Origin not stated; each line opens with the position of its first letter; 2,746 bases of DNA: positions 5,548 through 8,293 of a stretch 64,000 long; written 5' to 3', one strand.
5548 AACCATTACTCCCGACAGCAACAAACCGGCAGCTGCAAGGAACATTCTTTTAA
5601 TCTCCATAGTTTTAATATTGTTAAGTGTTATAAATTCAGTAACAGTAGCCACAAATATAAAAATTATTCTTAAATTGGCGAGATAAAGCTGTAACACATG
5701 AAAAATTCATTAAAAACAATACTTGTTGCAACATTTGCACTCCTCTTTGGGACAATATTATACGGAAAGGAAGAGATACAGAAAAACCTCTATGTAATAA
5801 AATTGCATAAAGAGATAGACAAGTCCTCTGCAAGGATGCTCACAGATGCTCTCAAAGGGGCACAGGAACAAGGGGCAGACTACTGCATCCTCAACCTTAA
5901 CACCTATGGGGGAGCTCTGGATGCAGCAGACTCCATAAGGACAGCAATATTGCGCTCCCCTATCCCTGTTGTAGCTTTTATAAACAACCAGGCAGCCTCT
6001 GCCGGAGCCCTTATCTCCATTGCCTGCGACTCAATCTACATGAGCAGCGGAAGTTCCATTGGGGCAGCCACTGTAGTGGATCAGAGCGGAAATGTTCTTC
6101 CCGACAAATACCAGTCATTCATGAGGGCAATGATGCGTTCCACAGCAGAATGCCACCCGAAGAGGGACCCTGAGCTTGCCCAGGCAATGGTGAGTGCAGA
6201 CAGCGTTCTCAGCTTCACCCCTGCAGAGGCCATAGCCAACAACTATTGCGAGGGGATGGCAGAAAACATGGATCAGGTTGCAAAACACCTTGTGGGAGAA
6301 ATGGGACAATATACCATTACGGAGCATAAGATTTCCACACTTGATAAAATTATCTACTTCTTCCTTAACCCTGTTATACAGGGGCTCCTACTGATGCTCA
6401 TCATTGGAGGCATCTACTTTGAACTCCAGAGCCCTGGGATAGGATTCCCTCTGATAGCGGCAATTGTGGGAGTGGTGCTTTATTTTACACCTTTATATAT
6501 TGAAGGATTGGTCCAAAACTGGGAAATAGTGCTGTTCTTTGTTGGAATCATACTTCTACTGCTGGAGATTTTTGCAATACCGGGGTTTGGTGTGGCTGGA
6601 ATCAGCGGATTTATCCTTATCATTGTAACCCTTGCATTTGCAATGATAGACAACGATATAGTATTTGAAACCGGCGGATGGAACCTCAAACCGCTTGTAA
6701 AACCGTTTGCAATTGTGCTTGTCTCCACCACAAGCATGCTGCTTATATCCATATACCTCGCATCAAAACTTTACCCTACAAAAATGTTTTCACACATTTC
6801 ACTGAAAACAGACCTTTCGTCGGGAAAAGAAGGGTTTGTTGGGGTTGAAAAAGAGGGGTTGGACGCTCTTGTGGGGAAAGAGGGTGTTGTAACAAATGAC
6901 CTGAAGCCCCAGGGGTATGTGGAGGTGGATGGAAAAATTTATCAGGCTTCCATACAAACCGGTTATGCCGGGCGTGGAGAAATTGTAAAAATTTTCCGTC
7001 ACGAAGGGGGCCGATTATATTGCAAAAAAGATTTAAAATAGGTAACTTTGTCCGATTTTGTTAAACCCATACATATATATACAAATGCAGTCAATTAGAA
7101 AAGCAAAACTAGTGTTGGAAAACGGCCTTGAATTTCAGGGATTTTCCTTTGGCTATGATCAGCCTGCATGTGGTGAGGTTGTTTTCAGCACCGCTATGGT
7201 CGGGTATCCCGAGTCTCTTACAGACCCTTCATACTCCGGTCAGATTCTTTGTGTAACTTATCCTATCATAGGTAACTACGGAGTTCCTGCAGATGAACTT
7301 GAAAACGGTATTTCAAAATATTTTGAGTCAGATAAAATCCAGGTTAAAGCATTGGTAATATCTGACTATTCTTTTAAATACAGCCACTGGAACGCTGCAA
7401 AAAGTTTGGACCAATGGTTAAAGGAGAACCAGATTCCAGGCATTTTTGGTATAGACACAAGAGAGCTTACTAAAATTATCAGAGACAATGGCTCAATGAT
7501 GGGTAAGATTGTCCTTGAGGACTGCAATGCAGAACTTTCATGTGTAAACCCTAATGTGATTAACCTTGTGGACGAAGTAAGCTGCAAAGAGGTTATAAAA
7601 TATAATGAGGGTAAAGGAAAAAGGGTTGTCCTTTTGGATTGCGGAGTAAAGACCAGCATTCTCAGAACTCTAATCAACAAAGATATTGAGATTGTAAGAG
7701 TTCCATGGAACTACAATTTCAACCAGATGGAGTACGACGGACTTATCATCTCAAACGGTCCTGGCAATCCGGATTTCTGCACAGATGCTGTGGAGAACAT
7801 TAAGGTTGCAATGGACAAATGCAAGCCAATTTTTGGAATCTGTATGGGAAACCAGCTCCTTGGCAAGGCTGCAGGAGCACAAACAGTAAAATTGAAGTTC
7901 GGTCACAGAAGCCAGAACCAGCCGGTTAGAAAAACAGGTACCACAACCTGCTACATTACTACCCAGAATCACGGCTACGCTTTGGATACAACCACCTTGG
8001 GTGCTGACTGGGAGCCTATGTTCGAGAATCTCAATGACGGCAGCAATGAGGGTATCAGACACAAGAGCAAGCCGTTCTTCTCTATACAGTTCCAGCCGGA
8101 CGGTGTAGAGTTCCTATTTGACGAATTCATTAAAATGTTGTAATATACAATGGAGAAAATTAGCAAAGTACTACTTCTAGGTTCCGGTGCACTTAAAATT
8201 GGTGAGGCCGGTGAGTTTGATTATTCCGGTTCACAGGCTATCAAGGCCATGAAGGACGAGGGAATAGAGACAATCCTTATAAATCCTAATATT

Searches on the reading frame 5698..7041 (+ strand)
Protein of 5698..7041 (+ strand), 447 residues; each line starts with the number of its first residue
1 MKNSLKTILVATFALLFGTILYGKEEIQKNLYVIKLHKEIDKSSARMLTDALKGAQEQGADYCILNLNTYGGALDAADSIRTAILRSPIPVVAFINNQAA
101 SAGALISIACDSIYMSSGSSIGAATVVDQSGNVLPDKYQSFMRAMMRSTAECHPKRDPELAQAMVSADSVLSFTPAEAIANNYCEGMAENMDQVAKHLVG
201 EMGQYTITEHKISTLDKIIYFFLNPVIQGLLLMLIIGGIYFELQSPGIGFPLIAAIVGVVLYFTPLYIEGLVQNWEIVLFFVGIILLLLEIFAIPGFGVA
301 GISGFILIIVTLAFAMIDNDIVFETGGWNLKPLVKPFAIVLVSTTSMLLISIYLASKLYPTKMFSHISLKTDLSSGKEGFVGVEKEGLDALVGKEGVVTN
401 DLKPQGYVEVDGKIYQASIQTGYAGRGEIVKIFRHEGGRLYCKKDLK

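Call 26: search_protein_families(library=pfam, proteins=[window:5698-7041:+], max_evalue=0.00001)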
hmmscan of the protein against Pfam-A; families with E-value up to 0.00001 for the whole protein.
window:5698-7041:+ (447 aa): 3 families
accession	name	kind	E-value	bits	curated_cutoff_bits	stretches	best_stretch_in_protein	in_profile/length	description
PF25145.1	NfeD1b_N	-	4.2e-41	141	40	1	31-198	2-179/189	NfeD1b, N-terminal domain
PF24961.1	NfeD_membrane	-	6.7e-23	81.4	26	1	227-349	2-113/119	NfeD integral membrane domain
PF01957.25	NfeD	-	6.1e-11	42.8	29.1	1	389-444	2-57/57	NfeD-like C-terminal, partner-binding domain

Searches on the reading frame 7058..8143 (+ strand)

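Call 26: search_protein_families(library=pfam, proteins=[window:7058-8143:+], max_evalue=0.00001)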
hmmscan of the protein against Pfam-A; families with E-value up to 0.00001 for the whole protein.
window:7058-8143:+ (361 aa): 2 families
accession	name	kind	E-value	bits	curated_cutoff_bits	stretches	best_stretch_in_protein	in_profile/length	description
PF00988.28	CPSase_sm_chain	-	9.5e-50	168.1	27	1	18-151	1-126/126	Carbamoyl-phosphate synthase small chain, CPSase domain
PF00117.34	GATase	-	4e-42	144.5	22.8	1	191-348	1-172/190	Glutamine amidotransferase class-I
